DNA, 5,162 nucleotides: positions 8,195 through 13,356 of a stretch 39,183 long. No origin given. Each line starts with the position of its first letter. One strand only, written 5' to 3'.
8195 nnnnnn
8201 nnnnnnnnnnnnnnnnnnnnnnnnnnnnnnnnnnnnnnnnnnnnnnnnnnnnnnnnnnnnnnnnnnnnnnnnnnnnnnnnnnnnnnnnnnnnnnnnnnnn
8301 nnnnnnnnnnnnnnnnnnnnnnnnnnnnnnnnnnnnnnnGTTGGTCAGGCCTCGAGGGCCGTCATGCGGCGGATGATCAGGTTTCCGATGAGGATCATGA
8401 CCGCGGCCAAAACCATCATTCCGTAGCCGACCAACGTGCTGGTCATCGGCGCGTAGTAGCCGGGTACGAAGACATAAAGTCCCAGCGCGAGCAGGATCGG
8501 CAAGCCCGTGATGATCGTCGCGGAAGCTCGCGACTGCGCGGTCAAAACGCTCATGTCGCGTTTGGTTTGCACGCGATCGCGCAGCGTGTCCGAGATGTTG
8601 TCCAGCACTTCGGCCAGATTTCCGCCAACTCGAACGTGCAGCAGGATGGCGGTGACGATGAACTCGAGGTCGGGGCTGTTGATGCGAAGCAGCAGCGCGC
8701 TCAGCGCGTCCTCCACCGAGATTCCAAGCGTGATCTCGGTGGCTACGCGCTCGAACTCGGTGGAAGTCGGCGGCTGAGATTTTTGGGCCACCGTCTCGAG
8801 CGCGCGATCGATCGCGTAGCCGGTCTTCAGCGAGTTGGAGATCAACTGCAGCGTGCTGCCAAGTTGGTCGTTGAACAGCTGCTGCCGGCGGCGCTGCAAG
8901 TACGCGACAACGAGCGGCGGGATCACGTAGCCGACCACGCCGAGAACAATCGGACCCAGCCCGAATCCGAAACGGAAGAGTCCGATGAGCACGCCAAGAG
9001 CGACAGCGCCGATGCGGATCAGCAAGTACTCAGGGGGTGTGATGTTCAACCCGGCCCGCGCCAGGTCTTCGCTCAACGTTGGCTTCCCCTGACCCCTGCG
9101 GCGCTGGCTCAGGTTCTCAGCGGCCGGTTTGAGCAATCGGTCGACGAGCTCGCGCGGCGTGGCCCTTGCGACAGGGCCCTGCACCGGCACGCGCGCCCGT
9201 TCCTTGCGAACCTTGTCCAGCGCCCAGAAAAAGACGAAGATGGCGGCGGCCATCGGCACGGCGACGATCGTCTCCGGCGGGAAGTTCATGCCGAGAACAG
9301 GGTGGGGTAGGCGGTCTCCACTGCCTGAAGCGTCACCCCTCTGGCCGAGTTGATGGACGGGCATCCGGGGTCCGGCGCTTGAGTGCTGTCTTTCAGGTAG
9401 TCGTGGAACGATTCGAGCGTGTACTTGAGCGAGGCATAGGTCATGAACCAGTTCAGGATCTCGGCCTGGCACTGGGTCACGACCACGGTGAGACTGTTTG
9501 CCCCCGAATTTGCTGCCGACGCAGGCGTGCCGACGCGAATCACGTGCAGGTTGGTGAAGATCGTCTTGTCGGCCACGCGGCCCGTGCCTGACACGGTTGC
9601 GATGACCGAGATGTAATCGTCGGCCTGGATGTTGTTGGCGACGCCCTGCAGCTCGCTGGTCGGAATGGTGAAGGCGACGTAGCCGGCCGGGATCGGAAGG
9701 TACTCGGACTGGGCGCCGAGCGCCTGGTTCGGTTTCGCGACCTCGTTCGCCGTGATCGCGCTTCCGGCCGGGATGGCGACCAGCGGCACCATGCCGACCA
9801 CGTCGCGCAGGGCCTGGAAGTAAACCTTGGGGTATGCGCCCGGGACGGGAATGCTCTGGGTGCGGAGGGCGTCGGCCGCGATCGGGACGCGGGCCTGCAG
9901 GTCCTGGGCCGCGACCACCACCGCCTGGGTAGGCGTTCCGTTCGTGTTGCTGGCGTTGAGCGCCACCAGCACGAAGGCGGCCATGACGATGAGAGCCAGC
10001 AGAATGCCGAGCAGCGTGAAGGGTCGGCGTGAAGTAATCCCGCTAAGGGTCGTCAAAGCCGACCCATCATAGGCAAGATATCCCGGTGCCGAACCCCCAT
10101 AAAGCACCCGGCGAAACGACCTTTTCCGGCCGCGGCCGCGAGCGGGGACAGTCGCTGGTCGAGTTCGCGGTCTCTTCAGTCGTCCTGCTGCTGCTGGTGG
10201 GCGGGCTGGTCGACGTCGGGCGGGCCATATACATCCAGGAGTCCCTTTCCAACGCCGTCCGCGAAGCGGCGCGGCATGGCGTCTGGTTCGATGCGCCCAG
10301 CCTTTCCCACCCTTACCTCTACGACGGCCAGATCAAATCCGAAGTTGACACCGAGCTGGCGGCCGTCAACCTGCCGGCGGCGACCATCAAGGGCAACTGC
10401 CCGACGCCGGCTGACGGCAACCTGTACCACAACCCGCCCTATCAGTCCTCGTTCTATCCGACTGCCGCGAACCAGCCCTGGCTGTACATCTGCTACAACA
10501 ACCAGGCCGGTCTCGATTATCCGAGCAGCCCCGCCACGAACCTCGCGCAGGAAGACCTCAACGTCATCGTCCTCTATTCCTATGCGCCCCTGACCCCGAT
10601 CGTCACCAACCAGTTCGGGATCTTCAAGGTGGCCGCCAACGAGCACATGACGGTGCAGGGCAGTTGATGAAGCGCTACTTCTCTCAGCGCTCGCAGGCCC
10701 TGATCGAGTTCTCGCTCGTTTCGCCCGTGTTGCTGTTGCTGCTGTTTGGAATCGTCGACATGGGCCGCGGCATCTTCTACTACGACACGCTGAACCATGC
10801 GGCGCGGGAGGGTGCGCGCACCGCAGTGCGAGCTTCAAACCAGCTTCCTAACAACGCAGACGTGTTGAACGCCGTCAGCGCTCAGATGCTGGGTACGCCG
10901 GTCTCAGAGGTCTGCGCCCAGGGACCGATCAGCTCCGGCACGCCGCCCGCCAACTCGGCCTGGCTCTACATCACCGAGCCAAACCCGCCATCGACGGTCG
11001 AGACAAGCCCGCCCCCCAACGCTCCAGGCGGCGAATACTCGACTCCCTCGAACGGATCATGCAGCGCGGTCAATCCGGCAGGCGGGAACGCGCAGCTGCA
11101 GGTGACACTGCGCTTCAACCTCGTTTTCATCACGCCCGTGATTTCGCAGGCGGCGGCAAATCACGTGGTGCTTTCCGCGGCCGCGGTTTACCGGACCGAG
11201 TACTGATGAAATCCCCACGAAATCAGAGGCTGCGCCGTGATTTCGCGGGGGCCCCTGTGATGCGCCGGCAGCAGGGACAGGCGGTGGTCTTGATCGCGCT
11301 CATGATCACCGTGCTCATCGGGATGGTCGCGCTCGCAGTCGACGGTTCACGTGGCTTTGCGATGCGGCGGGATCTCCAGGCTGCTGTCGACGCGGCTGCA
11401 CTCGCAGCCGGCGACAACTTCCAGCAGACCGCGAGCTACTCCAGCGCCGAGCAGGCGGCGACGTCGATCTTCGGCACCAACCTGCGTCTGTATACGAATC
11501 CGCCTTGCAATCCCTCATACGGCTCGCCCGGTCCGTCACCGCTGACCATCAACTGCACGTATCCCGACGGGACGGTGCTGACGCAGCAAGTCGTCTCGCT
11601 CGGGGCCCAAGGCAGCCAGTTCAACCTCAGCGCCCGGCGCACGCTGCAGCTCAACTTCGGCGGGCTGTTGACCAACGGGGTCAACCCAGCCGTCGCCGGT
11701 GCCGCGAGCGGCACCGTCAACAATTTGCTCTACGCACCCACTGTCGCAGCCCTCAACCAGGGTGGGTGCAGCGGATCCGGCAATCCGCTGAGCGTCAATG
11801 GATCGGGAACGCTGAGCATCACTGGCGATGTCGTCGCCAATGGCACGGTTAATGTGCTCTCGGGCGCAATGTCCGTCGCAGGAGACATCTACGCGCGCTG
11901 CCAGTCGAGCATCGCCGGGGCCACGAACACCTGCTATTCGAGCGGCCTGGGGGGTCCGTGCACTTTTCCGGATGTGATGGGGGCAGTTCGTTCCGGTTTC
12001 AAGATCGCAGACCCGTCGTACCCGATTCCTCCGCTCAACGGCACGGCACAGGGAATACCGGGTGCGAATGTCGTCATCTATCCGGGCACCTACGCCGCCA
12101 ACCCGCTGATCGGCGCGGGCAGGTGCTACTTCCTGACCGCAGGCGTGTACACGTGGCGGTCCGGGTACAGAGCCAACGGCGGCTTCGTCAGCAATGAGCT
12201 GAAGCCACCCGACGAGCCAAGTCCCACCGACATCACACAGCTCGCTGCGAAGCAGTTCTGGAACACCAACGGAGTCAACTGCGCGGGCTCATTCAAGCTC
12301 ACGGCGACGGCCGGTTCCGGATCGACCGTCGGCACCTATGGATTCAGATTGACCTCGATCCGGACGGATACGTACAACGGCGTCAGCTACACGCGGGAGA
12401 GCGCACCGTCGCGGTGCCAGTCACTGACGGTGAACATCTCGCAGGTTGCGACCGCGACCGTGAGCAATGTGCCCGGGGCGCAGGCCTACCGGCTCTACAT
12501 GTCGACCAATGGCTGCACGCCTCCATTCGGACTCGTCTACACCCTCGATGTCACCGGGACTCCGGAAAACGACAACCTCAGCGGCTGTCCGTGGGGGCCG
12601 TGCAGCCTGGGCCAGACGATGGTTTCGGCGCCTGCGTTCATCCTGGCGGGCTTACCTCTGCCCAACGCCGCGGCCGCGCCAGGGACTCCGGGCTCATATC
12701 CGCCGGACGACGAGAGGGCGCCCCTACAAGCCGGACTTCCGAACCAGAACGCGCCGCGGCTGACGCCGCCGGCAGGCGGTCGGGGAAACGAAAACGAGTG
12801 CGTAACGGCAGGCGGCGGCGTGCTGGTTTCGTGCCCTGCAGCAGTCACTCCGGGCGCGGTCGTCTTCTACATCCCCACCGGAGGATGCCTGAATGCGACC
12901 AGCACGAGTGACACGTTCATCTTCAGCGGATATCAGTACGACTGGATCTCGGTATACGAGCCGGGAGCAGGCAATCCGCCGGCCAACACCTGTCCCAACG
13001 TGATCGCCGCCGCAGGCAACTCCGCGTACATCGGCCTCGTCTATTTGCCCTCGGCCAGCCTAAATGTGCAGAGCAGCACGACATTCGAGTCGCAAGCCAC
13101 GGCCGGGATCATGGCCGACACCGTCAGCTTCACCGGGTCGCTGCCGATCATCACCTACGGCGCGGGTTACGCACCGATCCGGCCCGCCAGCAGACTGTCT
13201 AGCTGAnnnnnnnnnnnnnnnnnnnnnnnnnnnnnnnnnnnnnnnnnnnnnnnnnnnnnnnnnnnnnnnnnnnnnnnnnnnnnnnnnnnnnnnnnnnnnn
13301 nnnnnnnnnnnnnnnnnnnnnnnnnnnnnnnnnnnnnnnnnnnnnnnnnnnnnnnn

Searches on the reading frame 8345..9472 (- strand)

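Call 11: search_protein_families(library=pfam, proteins=[window:8345-9472:-], max_evalue=0.001)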
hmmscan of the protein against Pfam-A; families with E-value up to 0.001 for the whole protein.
window:8345-9472:- (375 aa): 1 family
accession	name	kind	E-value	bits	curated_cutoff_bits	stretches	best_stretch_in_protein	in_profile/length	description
PF00482.28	T2SSF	-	4.7e-19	69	25.2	1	208-330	2-121/125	Type II secretion system (T2SS), protein F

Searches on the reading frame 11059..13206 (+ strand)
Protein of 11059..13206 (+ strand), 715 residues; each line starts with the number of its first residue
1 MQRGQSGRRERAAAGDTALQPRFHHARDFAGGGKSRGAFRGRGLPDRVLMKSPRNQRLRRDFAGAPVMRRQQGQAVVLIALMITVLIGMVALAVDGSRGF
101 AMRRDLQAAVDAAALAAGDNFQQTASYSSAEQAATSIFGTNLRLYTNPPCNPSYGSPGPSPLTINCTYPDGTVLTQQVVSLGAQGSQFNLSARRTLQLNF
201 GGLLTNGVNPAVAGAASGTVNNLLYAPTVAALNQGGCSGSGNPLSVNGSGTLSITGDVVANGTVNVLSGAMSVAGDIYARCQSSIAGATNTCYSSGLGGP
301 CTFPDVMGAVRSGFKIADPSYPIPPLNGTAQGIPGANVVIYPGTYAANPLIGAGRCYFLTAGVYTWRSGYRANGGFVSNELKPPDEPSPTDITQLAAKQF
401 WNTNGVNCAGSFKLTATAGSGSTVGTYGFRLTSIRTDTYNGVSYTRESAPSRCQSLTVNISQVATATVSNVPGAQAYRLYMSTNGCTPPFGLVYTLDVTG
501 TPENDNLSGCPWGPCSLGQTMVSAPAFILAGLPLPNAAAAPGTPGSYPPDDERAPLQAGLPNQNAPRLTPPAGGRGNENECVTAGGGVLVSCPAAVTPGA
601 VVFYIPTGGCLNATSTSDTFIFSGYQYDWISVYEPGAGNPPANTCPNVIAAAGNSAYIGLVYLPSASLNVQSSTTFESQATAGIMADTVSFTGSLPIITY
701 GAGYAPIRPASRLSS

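Call 11: search_protein_families(library=pfam, proteins=[window:11059-13206:+], max_evalue=0.001)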
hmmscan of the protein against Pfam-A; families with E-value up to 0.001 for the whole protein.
window:11059-13206:+ (715 aa): 1 family
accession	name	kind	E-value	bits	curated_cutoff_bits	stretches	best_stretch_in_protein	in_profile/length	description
PF13400.11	Tad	-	9.4e-10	39.1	22.3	1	73-119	1-46/47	Putative Flp pilus-assembly TadE/G-like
